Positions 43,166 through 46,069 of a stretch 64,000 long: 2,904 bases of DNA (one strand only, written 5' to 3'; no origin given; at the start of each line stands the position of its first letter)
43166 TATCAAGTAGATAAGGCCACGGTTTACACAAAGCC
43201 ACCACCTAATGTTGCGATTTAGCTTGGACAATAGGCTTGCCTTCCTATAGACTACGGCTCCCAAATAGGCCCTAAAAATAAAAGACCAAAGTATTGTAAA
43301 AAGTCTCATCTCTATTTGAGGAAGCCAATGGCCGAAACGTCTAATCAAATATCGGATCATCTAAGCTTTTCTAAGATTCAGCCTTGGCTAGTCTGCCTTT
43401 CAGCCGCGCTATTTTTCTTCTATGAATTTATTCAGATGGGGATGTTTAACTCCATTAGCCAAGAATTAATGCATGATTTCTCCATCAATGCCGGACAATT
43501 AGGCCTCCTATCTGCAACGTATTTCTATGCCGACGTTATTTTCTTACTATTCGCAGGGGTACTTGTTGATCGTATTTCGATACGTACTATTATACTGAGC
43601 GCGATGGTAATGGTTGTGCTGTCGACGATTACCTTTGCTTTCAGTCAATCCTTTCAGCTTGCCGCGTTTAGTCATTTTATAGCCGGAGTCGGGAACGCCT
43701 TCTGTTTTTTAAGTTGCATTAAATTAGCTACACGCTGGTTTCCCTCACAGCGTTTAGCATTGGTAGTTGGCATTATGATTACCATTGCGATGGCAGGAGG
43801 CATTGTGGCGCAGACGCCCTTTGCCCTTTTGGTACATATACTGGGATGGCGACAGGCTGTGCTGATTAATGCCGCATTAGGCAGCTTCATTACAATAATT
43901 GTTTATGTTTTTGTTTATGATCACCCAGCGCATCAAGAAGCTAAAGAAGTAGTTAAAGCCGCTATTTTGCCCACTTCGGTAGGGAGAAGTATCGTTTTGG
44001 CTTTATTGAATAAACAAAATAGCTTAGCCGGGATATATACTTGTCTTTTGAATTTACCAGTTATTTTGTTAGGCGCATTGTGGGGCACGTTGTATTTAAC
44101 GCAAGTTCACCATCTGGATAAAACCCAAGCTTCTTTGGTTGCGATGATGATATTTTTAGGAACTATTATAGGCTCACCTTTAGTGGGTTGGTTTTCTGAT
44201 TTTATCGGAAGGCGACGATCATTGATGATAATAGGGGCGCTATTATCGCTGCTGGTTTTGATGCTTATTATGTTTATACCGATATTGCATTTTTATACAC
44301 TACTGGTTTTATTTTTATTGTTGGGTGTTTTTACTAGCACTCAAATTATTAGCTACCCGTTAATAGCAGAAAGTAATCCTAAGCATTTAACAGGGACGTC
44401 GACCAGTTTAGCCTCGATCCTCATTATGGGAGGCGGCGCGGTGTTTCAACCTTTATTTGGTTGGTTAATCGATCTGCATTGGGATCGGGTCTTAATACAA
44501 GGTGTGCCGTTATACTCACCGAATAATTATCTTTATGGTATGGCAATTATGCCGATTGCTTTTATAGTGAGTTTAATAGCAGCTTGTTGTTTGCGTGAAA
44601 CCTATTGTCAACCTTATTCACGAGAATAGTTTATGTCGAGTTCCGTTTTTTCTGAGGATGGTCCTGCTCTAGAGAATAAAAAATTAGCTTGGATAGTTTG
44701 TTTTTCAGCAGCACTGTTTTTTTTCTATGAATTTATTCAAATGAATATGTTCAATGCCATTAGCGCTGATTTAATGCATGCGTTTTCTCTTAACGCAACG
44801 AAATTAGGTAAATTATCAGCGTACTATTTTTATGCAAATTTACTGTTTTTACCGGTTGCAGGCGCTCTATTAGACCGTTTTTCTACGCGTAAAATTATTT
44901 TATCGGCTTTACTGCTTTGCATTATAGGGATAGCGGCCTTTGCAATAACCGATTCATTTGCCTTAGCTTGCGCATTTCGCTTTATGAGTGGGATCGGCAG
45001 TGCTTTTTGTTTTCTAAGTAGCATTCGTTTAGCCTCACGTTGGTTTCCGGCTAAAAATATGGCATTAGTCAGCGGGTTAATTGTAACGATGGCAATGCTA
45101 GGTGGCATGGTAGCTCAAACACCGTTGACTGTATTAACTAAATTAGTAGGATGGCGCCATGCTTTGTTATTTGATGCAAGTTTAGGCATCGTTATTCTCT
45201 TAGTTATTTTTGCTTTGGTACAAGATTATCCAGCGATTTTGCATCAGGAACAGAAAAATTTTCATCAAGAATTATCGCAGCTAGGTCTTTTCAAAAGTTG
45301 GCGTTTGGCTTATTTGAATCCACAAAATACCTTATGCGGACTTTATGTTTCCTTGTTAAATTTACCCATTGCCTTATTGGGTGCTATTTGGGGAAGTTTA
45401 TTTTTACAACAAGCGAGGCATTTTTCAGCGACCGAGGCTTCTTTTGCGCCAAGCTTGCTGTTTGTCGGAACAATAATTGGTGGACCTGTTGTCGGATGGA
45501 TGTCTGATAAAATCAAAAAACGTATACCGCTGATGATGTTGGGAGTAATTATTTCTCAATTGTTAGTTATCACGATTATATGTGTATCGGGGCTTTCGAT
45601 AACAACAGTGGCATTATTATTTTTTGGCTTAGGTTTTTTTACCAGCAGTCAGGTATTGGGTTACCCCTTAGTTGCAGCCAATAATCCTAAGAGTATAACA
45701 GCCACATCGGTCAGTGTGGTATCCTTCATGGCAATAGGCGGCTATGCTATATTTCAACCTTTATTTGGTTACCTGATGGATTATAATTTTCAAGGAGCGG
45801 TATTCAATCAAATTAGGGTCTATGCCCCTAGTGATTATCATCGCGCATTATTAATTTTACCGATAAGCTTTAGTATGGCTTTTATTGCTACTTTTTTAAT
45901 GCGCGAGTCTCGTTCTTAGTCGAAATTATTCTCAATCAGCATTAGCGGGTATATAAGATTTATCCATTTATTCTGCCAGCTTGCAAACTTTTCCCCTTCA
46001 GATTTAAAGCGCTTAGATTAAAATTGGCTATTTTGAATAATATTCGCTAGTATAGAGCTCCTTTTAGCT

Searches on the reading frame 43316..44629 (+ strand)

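Call 65: search_protein_families(library=ncbifam, proteins=[window:43316-44629:+], max_evalue=0.00001)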
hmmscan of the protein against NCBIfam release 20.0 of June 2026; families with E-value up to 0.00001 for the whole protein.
window:43316-44629:+ (437 aa): 23 families
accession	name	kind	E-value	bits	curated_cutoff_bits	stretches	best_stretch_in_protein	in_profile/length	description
TIGR00893.1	2A0114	subfamily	1.1e-30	106.9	395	1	49-386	18-372/399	D-galactonate transporter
TIGR00881.1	2A0104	subfamily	7.9e-25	87.7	407.75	1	43-389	13-375/379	phosphoglycerate transporter protein PgtP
NF008661.1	PRK11663.1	subfamily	2.2e-16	59.9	564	1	29-390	32-410/439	MFS transporter family glucose-6-phosphate receptor UhpC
TIGR00886.1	2A0108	subfamily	7.2e-16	58.2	311.7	1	32-218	8-206/368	NarK family nitrate/nitrite MFS transporter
TIGR00898.1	2A0119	subfamily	2e-15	56.6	550.75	2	268-389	124-241/506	cation transport protein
NF049980.1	SfMCT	equivalog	2.2e-15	56.2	320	1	47-333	24-312/378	L-lactate MFS transporter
TIGR00895.1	2A0115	subfamily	6.8e-14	51.6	418.55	1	24-366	16-379/398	aromatic acid/H+ symport family MFS transporter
TIGR00880.1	2_A_01_02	superfamily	4e-13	49.7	131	1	67-200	5-138/141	multidrug resistance protein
TIGR00711.1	efflux_EmrB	subfamily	1.5e-10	40.4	230.2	1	31-235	8-211/485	DHA2 family efflux MFS transporter permease subunit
TIGR00897.2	2A0118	subfamily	9.4e-10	38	375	1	48-357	31-347/401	RbtT/DalT/CsbX family MFS transporter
TIGR00900.1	2A0121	subfamily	1.7e-09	37.5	319.6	0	170-386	148-361/364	H+ Antiporter protein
TIGR04259.1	oxa_formateAnti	equivalog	2.6e-09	36.4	335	1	80-335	58-319/405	oxalate/formate MFS antiporter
NF008586.0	PRK11551.1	equivalog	6.9e-09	35.2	410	1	27-380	20-362/406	3-(3-hydroxy-phenyl)propionate transporter MhpT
TIGR00890.1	2A0111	subfamily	4.5e-08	32.4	374.85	1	24-348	3-317/377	oxalate/formate antiport family MFS transporter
TIGR00883.1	2A0106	subfamily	4.9e-08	32.5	443.45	1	148-368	140-361/400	metabolite/H+ symporter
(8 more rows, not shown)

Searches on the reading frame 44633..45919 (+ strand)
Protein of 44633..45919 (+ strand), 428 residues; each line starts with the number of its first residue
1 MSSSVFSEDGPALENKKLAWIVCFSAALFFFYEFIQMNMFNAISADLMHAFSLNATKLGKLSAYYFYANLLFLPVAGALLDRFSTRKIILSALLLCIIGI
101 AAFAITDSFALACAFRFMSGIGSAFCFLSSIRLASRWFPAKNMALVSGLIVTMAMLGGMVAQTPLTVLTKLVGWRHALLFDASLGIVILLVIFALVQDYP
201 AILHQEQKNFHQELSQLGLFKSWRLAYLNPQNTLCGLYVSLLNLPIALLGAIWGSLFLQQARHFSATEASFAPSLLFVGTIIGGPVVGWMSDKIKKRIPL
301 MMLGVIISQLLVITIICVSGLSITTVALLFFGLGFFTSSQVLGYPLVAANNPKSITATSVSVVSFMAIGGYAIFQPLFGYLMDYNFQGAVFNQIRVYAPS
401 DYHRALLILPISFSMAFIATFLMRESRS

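Call 65: search_protein_families(library=ncbifam, proteins=[window:44633-45919:+], max_evalue=0.00001)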
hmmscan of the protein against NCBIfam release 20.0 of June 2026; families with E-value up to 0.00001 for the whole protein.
window:44633-45919:+ (428 aa): 24 families
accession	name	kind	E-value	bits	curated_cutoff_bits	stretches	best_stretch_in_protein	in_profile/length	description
TIGR00893.1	2A0114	subfamily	2.7e-28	99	395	1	44-386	17-375/399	D-galactonate transporter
TIGR00881.1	2A0104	subfamily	8e-26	90.9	407.75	1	34-389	8-378/379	phosphoglycerate transporter protein PgtP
TIGR00895.1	2A0115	subfamily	2.3e-15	56.5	418.55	1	17-197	13-193/398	aromatic acid/H+ symport family MFS transporter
NF049980.1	SfMCT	equivalog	1.8e-13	49.9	320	1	46-336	27-317/378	L-lactate MFS transporter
NF007498.0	PRK10091.1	equivalog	1.2e-11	44.2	499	1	42-341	24-309/390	MFS transporter AraJ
TIGR00711.1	efflux_EmrB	subfamily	4.1e-11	42.3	230.2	1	25-202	6-180/485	DHA2 family efflux MFS transporter permease subunit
NF008661.1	PRK11663.1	subfamily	4.3e-11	42.5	564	1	34-411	43-430/439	MFS transporter family glucose-6-phosphate receptor UhpC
TIGR00890.1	2A0111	subfamily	9.4e-11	41.2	374.85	1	37-334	23-310/377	oxalate/formate antiport family MFS transporter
TIGR00880.1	2_A_01_02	superfamily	9.5e-11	42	131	1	65-197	7-139/141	multidrug resistance protein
TIGR00886.1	2A0108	subfamily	1.7e-09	37.2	311.7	1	26-354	6-352/368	NarK family nitrate/nitrite MFS transporter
NF008586.0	PRK11551.1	equivalog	2.3e-09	36.7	410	1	15-362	12-348/406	3-(3-hydroxy-phenyl)propionate transporter MhpT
NF008433.0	PRK11273.1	equivalog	2e-08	33.8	748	1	83-385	95-411/452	glycerol-3-phosphate transporter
TIGR04259.1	oxa_formateAnti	equivalog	4.1e-08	32.5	335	1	72-200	54-182/405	oxalate/formate MFS antiporter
TIGR00894.1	2A0114euk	subfamily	6.6e-08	31.5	626.45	1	49-337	69-363/465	Na(+)-dependent inorganic phosphate cotransporter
TIGR00712.1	glpT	equivalog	1.2e-07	31.2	632.55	1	32-390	41-417/440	glycerol-3-phosphate transporter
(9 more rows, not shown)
